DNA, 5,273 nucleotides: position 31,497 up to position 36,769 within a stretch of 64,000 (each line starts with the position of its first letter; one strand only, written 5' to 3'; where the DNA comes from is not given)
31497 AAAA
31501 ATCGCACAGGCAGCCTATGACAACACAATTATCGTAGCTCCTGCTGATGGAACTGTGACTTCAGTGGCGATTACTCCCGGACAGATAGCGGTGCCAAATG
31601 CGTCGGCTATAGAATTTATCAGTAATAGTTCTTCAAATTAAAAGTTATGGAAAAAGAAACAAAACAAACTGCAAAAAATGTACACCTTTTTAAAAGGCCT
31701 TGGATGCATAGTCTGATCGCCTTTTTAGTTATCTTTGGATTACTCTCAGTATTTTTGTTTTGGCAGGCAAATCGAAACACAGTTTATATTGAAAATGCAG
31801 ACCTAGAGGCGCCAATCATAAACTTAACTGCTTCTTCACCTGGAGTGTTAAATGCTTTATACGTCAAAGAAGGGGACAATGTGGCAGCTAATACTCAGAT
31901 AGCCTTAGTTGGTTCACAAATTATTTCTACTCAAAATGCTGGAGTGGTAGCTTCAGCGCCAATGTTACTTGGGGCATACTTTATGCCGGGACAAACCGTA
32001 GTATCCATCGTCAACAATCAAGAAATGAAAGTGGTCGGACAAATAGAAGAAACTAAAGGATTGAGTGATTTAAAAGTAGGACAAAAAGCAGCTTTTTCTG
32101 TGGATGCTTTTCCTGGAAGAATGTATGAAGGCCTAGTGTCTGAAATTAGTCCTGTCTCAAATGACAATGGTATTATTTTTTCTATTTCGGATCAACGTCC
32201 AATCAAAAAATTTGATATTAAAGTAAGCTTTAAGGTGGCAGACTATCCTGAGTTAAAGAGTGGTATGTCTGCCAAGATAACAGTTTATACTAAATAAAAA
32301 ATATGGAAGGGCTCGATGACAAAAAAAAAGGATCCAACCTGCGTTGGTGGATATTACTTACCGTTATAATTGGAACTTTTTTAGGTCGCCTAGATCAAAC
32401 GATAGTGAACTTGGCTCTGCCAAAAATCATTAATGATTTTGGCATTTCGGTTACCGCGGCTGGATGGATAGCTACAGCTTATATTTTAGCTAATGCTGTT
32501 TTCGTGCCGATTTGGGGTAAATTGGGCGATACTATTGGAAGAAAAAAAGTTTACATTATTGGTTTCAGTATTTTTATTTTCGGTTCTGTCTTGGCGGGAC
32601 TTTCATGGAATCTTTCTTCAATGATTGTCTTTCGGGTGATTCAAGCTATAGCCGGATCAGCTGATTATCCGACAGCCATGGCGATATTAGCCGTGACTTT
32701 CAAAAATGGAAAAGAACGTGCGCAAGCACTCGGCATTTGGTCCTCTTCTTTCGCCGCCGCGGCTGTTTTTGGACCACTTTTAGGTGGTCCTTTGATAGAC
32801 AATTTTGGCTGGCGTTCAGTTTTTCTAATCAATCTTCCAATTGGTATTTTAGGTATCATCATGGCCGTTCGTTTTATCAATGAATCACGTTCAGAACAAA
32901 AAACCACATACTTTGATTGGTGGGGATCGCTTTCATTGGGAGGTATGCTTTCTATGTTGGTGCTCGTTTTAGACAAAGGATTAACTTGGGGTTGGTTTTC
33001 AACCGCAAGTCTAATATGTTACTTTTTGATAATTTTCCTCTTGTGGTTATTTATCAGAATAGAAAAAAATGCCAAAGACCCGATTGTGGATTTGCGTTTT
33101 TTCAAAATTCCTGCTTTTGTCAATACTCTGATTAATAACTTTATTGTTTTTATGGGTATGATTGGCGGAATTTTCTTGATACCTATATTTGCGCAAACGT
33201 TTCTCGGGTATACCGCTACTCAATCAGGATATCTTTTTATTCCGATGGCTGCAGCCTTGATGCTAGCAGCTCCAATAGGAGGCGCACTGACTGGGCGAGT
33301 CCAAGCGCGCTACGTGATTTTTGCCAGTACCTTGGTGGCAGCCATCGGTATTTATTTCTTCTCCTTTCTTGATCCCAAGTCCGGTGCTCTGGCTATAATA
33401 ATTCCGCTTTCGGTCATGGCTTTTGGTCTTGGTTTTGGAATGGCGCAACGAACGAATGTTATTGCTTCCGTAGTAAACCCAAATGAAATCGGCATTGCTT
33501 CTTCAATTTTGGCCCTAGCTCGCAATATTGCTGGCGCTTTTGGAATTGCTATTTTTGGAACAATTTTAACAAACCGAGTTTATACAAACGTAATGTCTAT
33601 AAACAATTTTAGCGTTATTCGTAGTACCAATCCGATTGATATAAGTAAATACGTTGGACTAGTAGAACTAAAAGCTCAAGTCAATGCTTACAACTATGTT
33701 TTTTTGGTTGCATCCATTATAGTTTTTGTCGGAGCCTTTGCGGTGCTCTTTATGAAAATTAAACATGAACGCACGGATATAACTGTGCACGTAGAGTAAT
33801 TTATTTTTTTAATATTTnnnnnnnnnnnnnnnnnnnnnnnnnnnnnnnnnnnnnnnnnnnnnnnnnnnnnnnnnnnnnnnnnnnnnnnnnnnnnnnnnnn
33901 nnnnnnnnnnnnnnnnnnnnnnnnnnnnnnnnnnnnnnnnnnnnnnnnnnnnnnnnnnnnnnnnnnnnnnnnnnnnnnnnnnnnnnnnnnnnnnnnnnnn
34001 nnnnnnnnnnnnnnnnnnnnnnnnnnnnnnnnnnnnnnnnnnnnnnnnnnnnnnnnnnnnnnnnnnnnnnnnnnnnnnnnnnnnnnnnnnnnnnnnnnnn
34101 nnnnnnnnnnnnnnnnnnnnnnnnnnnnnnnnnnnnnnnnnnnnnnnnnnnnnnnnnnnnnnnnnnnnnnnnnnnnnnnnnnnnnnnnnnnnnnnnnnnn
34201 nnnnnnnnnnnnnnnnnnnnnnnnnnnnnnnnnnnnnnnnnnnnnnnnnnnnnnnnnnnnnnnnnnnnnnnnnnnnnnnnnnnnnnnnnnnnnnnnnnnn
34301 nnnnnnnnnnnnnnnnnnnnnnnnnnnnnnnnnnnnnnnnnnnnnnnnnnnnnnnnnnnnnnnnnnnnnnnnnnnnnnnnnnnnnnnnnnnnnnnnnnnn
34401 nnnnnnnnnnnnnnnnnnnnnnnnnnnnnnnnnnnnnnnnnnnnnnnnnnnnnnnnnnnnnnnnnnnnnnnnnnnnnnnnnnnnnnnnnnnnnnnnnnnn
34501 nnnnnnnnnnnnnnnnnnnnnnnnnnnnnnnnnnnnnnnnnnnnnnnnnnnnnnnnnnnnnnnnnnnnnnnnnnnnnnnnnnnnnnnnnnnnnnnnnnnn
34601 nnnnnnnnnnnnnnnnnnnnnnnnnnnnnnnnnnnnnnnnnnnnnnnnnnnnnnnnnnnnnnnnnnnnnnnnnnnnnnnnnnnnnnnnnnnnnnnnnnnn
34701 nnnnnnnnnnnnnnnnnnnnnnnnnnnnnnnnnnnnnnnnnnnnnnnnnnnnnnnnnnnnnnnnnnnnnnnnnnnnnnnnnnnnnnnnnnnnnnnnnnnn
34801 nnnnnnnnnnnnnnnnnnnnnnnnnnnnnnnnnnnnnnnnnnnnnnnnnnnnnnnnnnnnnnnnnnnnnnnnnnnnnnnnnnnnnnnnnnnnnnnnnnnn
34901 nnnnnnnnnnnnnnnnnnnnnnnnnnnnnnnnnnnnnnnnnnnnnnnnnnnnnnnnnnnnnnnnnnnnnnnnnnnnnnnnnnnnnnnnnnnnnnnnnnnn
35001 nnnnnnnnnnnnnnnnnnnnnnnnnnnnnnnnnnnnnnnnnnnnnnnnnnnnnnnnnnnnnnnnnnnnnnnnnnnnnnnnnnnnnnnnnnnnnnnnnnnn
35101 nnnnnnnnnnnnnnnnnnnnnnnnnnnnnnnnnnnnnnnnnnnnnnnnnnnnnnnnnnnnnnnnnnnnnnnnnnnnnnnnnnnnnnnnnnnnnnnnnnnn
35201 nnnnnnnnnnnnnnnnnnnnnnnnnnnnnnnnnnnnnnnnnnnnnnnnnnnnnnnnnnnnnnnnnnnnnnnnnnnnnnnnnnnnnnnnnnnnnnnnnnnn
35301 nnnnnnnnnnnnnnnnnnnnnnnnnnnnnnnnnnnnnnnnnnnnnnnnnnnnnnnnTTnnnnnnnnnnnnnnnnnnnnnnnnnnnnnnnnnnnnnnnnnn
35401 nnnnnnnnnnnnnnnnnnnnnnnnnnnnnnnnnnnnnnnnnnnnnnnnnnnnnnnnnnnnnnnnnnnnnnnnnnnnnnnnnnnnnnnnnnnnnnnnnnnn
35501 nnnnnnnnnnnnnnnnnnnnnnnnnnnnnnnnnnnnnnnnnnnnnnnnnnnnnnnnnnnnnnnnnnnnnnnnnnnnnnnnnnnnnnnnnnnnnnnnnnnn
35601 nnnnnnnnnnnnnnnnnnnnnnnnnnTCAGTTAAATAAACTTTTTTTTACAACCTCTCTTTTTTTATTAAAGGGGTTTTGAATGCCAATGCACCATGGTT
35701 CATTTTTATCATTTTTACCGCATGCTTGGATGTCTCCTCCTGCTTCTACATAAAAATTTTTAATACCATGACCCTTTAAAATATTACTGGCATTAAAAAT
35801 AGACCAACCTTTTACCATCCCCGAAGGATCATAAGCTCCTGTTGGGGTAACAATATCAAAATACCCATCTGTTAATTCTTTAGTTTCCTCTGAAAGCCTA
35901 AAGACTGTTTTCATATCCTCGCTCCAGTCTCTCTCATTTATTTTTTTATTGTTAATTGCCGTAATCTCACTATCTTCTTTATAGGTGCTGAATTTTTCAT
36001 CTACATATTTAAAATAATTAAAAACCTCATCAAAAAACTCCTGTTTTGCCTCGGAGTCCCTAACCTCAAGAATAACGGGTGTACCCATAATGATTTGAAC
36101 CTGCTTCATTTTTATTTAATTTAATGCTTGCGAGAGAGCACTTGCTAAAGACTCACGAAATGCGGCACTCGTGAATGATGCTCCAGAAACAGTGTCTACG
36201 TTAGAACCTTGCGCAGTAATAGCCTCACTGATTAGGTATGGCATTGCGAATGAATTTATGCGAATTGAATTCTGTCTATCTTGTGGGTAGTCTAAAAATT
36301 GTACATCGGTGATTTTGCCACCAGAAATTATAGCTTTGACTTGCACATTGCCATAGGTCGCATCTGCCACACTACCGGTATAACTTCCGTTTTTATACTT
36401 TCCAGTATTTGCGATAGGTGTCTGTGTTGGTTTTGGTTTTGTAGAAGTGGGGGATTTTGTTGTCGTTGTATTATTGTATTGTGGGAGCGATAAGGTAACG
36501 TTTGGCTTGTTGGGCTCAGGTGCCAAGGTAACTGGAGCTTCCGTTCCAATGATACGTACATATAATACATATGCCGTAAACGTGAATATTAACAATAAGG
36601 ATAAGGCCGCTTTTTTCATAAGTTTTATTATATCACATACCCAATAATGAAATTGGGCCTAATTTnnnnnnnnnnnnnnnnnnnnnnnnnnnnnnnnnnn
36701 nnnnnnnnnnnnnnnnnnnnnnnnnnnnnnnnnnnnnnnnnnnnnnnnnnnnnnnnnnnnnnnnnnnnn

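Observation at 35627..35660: ApbE gene broken by a +1 frameshift at an A8/T8 homopolymer; possible slippage switch or decaying gene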

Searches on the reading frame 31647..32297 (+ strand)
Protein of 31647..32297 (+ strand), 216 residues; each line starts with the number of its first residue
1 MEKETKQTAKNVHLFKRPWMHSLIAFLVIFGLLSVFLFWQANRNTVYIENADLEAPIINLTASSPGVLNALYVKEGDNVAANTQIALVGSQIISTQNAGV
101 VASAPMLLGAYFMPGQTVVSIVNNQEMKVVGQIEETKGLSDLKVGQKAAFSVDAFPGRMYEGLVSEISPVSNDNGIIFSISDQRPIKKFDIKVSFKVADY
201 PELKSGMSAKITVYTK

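Call 38: search_protein_families(library=pfam, proteins=[window:31647-32297:+], max_evalue=0.01)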
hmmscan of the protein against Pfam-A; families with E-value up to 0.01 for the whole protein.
window:31647-32297:+ (216 aa): 2 families
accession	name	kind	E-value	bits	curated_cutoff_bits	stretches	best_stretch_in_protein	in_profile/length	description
PF16576.10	HlyD_D23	-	2.2e-12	47.2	30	1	93-173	111-190/214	Barrel-sandwich domain of CusB or HlyD membrane-fusion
PF13437.12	HlyD_3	-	2.1e-08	35.3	22.2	1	98-173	7-82/106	HlyD family secretion protein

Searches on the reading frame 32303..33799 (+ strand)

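Call 5: search_protein_families(library=pfam, proteins=[window:32303-33799:+], max_evalue=0.01)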
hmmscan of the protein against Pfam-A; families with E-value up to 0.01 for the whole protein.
window:32303-33799:+ (498 aa): 3 families
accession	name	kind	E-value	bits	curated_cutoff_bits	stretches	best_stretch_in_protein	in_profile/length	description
PF07690.21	MFS_1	-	3.4e-57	194.4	33.4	1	22-414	2-346/347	Major Facilitator Superfamily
PF13347.12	MFS_2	-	8.5e-06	25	27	1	32-170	240-386/427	MFS/sugar transport protein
PF00083.30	Sugar_tr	-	0.0002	20.8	22.3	1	50-117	45-115/452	Sugar (and other) transporter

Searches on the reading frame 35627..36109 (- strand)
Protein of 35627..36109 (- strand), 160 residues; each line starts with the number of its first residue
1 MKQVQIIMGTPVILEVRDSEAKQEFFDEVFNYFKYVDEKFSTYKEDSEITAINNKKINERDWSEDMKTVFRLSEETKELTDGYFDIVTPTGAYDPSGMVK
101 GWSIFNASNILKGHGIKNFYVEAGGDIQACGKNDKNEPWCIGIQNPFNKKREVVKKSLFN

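Call 5: search_protein_families(library=pfam, proteins=[window:35630-36109:-], max_evalue=0.01)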
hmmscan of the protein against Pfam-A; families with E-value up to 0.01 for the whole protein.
seq(160 aa): 1 family
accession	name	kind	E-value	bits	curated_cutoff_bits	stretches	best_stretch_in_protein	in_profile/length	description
PF02424.20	ApbE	-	6.8e-27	95.1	25.6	2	94-153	127-184/266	ApbE family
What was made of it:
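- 35627..36109 (-): Upstream ORF, 160 aa. It carries ApbE residues 1-156 plus 4 out-of-frame residues (SLFN) and a TGA stop. Its Pfam ApbE match ends at profile position 184 (call 5).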

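Call 7: find_encoding_contigs(protein=window:35627-36109:-, flank=6000, max_places=10)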
Protein window:35627-36109:- (160 aa): 2 contigs read that carry it; 2 places shown.
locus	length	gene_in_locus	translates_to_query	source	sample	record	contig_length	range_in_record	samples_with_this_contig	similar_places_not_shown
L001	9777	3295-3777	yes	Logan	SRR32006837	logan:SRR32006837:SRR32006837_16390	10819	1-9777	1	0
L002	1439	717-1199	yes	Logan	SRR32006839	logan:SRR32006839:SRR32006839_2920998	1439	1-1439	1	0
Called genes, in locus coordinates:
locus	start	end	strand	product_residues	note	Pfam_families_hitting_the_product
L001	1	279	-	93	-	?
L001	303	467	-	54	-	-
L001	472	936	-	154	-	PF09990:DUF2231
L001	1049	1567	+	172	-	PF04542:Sigma70_r2, PF08281:Sigma70_r4_2, PF04545:Sigma70_r4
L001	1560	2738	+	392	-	PF18915:DUF5667 (weak)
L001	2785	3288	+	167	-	PF04205:FMN_bind (weak)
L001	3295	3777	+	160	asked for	PF02424:ApbE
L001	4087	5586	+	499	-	PF03116:NQR2_RnfD_RnfE, PF00175:NAD_binding_1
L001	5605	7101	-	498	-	PF13347:MFS_2 (weak), PF07690:MFS_1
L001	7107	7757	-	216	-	PF25919:BSH_CusB (faint), PF25990:Beta-barrel_YknX (weak)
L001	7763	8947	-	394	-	PF25881:HH_YBHG (faint)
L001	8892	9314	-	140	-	PF22381:Staph_reg_Sar_Rot, PF13545:HTH_Crp_2 (faint), PF01047:MarR, PF12802:MarR_2, PF13463:HTH_27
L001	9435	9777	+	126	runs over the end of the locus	PF06210:DUF1003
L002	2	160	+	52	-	?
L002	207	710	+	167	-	PF04205:FMN_bind (weak)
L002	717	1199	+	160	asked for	PF02424:ApbE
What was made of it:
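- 35627..36109 (-): The exact product was found in two Logan assemblies (call 7).
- The runs that share the allele are probably from one project and could share a platform bias (call 7).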

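Call 22: list_cluster_members(proteins=[window:35627-36109:-, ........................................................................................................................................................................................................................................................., window:36116-36619:-, window:33818-35356:-])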
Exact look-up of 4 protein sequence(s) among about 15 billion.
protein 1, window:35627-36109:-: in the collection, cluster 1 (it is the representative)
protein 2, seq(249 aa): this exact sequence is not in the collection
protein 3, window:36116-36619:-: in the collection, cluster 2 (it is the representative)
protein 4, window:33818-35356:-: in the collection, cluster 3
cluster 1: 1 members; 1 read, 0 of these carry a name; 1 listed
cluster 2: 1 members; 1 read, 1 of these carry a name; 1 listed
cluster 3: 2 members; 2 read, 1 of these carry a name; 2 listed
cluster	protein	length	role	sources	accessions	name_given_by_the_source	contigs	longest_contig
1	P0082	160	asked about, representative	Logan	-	-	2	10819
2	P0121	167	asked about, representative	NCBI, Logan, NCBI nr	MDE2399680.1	MAG: FMN-binding protein [Patescibacteria group bacterium] | FMN-binding protein [Patescibacteria group bacterium]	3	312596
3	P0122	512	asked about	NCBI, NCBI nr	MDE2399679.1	MAG: RnfABCDGE type electron transport complex subunit D [Patescibacteria group bacterium] | RnfABCDGE type electron transport complex subunit D [Patescibacteria group bacterium]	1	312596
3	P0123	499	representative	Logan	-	-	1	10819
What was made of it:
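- The flanking genes carry consecutive NCBI protein accessions, MDE2399679 and MDE2399680, which implies ApbE received no protein record in the deposited MAG (call 22, inference).
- Tried and rejected: The deposited annotation could only be inferred from consecutive accession numbers (call 22).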

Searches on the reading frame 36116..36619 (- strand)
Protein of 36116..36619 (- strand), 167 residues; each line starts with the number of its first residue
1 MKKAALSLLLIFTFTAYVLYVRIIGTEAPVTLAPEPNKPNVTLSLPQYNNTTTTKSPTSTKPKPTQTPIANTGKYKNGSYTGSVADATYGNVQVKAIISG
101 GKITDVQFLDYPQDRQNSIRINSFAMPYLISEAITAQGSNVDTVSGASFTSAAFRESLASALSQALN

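Call 5: search_protein_families(library=pfam, proteins=[window:36116-36619:-], max_evalue=0.01)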
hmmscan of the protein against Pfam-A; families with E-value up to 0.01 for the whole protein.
window:36116-36619:- (167 aa): 1 family
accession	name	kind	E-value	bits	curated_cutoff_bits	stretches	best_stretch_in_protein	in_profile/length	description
PF04205.19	FMN_bind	-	2.2e-07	31.9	22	1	90-162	4-76/77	FMN-binding domain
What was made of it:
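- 36116..36619 (-): FMN_bind protein, the presumed flavinylation substrate. It is intact, with an N-terminal membrane anchor and a DTVSGAS motif. Pfam PF04205 (call 5).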

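Call 23: find_encoding_contigs(protein=window:36116-36619:-, flank=3000, max_places=6)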
Protein window:36116-36619:- (167 aa): 3 contigs read that carry it; 3 places shown.
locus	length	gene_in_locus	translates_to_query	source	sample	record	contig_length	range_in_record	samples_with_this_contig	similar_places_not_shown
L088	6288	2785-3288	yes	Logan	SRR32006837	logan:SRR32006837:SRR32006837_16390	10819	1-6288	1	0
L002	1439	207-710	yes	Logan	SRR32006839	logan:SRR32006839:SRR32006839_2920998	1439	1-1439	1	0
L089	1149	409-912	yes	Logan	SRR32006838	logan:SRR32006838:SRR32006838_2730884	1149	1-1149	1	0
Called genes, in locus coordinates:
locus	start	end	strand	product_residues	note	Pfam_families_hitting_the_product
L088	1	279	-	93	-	?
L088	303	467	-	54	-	-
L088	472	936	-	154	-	PF09990:DUF2231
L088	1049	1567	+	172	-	PF04542:Sigma70_r2, PF08281:Sigma70_r4_2, PF04545:Sigma70_r4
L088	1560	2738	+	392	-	PF18915:DUF5667 (weak)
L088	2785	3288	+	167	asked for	PF04205:FMN_bind (weak)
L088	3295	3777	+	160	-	PF02424:ApbE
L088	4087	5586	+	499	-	PF03116:NQR2_RnfD_RnfE, PF00175:NAD_binding_1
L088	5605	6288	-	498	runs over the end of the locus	PF13347:MFS_2 (weak), PF07690:MFS_1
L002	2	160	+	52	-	?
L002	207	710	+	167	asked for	PF04205:FMN_bind (weak)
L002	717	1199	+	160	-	PF02424:ApbE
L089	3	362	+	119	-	?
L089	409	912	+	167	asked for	PF04205:FMN_bind (weak)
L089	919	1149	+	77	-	?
